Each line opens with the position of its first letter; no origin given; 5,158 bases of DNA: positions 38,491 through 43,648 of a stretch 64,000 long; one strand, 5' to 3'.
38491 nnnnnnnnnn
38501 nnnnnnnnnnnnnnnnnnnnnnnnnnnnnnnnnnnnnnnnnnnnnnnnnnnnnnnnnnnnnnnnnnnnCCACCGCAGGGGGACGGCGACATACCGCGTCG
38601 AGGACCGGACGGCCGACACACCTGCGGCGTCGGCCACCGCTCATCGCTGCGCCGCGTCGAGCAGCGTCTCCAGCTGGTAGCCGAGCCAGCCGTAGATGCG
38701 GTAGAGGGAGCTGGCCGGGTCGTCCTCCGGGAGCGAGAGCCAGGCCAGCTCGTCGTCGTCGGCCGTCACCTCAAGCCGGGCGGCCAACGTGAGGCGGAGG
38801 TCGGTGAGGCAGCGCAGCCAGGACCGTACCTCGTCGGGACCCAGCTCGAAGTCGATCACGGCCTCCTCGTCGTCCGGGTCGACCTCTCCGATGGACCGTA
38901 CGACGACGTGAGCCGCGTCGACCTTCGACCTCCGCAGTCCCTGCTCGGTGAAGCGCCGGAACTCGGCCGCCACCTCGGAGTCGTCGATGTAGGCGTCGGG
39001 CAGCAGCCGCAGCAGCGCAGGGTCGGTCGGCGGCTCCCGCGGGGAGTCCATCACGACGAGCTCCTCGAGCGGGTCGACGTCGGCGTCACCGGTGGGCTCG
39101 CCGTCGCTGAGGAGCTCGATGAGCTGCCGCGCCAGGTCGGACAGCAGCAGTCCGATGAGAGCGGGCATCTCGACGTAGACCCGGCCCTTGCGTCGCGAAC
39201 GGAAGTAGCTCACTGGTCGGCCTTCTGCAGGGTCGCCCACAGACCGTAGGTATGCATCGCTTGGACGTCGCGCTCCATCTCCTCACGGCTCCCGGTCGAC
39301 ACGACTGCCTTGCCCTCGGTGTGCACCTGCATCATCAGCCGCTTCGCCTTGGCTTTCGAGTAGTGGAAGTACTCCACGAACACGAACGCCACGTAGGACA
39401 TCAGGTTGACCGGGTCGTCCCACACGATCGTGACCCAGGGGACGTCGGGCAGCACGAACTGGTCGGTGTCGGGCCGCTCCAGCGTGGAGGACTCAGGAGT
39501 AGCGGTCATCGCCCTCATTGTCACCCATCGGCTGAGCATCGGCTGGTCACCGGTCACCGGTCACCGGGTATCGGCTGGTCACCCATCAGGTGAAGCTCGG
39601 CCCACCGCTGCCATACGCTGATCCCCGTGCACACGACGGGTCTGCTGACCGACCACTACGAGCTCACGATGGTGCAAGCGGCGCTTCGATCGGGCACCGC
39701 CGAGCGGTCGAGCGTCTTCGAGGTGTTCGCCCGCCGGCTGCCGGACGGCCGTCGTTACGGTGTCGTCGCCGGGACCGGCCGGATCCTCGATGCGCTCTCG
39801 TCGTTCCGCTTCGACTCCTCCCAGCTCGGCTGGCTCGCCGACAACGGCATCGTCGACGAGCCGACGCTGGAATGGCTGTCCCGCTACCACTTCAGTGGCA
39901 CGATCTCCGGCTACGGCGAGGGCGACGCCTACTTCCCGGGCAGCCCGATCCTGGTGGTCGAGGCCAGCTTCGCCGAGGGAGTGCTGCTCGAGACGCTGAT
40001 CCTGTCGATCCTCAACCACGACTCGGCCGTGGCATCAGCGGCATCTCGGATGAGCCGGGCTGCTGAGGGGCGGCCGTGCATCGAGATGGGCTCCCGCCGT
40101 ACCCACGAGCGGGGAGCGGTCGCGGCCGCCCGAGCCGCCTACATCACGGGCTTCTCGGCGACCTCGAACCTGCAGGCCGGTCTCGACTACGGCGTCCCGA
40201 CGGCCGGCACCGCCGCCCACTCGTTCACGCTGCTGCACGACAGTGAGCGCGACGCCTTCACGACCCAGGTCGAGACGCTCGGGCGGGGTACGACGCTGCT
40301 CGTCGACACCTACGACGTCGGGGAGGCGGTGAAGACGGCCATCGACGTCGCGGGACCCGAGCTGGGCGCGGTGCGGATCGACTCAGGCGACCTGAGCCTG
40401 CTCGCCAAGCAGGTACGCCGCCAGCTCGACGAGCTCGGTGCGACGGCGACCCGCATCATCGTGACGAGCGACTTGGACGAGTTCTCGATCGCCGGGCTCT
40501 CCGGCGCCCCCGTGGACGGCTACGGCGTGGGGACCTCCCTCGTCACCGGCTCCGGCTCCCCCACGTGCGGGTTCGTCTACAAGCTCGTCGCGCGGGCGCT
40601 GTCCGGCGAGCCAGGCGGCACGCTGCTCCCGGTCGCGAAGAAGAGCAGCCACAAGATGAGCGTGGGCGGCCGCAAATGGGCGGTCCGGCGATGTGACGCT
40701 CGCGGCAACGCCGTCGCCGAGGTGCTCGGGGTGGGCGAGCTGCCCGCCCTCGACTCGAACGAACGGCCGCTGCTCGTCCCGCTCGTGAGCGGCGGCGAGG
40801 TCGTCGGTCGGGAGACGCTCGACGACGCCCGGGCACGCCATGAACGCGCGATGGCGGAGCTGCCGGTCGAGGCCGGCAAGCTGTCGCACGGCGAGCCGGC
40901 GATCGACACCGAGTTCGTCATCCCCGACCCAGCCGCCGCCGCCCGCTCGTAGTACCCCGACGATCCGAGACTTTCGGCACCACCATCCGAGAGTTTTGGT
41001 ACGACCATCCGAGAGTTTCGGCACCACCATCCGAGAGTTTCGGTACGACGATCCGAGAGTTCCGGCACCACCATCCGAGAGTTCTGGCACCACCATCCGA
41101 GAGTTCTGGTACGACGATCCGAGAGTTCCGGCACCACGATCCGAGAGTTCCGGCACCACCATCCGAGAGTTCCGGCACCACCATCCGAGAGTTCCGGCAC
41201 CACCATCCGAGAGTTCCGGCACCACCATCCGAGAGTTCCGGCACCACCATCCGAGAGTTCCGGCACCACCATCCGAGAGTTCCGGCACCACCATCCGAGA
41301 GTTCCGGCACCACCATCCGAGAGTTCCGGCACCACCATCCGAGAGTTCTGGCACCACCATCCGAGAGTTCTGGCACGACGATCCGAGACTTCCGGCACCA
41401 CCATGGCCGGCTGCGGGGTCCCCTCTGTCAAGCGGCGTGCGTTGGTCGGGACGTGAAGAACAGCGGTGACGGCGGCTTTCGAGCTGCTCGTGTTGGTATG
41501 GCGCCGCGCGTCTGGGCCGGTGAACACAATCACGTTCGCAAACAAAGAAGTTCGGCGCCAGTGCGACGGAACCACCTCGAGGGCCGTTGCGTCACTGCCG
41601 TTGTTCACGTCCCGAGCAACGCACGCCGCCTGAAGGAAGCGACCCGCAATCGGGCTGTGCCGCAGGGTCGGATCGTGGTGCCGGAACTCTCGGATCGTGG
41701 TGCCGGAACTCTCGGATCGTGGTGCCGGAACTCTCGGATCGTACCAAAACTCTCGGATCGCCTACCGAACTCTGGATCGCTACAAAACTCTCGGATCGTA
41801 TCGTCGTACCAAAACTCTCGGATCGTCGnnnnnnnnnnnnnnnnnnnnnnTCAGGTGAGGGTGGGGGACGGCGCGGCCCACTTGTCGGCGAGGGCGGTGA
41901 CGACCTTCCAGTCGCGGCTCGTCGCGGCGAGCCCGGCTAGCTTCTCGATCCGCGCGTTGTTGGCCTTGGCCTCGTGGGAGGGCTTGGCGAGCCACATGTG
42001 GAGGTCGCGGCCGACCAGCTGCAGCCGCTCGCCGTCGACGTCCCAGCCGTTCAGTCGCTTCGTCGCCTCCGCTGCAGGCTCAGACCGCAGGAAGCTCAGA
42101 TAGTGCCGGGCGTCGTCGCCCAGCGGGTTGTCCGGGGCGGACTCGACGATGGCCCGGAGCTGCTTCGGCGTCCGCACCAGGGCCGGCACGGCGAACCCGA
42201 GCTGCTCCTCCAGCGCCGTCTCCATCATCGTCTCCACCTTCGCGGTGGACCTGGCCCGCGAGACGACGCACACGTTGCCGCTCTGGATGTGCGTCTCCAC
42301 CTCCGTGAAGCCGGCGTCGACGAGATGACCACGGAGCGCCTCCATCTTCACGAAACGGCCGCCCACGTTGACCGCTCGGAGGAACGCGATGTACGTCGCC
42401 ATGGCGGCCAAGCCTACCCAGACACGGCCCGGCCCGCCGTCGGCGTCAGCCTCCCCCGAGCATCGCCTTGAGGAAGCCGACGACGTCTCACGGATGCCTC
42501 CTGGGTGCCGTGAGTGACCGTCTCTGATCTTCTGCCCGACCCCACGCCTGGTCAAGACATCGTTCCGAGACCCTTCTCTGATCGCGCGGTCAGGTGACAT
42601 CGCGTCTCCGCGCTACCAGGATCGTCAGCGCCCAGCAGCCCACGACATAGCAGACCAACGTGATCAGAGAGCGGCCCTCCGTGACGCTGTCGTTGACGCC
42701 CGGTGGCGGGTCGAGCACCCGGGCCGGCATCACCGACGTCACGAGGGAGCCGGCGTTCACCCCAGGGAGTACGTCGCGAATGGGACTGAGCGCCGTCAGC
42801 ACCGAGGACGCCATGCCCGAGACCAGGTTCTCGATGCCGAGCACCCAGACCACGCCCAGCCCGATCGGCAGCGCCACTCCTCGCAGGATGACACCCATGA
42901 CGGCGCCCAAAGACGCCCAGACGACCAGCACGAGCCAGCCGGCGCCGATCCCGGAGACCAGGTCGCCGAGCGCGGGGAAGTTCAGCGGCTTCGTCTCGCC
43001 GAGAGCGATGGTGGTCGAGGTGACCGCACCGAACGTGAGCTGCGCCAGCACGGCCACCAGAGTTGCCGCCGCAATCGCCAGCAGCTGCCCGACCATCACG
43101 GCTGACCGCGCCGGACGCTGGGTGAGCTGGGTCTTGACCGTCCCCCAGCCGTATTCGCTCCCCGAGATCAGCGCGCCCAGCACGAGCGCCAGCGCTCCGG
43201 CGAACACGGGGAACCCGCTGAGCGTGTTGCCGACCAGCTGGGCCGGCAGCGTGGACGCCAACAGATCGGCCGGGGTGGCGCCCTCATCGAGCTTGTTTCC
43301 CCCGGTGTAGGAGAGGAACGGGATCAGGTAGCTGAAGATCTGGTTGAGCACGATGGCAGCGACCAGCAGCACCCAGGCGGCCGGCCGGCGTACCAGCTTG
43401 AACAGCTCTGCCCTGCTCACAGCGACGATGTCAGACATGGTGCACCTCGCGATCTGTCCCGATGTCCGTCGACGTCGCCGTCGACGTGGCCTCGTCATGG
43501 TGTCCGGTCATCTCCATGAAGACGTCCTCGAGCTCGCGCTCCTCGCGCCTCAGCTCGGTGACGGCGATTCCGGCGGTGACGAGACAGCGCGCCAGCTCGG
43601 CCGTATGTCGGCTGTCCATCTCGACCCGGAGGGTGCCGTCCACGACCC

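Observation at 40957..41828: R22-B composite element, copy 2: identical core 6,742 bp away with different arm copy numbers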

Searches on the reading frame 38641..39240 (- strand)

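Call 34: search_protein_families(library=pfam, proteins=[window:38641-39240:-])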
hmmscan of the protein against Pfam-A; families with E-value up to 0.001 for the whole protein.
window:38641-39240:- (199 aa): 1 family
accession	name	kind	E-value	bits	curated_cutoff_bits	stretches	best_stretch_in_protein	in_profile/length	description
PF09438.16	DUF2017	-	5.5e-48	164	25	1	13-196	4-178/179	Domain of unknown function (DUF2017)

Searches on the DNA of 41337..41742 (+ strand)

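Call 29: search_rna_families(source=window, start=41350, end=41720, threshold=evalue, max_evalue=10)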
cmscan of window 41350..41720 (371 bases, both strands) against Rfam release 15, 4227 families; matches with E-value up to 10: 0.
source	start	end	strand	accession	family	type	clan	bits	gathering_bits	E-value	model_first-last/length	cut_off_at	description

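Call 71: search_dna_similar(query=window:41337-41742:+, collection=plasmids, mode=distant, max_evalue=0.01, max_rows=10)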
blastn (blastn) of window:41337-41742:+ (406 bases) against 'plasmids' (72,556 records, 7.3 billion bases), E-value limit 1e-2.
No match.

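Call 72: search_dna_similar(query=window:41337-41742:+, collection=phages, mode=distant, max_evalue=0.01, max_rows=10)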
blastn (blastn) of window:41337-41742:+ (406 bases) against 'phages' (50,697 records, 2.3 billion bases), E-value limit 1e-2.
No match.

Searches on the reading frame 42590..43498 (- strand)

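Call 34: search_protein_families(library=pfam, proteins=[window:42590-43498:-])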
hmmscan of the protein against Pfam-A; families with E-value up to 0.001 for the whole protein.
window:42590-43498:- (302 aa): 1 family
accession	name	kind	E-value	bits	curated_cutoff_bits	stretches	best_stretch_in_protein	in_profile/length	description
PF12679.13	ABC2_membrane_2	-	2e-09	37.6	27.2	1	26-226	2-201/283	ABC-2 family transporter protein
